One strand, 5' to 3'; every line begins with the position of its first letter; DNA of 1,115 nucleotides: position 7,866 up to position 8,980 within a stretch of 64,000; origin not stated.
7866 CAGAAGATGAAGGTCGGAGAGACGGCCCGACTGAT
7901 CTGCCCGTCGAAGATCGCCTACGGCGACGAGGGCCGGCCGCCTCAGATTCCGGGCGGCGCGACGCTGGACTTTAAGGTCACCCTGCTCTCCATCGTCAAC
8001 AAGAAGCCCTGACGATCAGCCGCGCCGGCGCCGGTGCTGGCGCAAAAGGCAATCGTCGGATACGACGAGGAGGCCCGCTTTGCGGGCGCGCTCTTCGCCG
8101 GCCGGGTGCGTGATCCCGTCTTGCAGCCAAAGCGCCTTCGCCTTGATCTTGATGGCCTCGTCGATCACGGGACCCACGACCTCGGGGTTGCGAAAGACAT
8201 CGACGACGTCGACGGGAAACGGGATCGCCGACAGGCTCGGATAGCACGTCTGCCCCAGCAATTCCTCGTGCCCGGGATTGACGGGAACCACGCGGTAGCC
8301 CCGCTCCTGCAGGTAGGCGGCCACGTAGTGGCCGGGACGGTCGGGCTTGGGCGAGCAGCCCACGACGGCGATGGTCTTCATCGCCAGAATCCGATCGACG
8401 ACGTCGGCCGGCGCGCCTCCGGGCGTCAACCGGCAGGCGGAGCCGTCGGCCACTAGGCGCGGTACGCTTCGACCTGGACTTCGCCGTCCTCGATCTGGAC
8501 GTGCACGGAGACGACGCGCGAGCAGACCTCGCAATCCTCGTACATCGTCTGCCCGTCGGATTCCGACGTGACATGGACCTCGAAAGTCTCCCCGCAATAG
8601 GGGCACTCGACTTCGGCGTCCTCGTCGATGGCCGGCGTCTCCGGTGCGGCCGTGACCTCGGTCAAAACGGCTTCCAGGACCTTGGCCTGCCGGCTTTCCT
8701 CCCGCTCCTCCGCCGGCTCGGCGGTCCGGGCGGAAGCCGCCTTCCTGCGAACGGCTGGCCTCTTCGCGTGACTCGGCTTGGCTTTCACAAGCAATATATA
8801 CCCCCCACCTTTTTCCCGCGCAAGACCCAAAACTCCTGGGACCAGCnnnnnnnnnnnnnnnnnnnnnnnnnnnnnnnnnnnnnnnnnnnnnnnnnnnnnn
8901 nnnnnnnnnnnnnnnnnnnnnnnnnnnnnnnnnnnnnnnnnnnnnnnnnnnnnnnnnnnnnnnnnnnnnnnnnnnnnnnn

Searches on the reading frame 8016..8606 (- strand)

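Call 34: search_protein_families(library=pfam, proteins=[window:8016-8606:-], max_evalue=0.00001)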
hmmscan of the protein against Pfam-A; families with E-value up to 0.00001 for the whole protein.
window:8016-8606:- (196 aa): 1 family
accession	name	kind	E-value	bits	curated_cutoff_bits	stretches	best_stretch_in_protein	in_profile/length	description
PF13380.12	CoA_binding_2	-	2.7e-42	144.3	22.8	1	77-191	1-115/116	CoA binding domain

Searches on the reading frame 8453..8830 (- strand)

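Call 34: search_protein_families(library=pfam, proteins=[window:8453-8830:-], max_evalue=0.00001)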
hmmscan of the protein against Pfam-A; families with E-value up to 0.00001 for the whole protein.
window:8453-8830:- (125 aa): 1 family
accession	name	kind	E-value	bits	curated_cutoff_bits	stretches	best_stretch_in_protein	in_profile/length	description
PF14255.11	Cys_rich_CPXG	-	4.2e-13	49.4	25.2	1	74-121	1-50/52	Cysteine-rich CPXCG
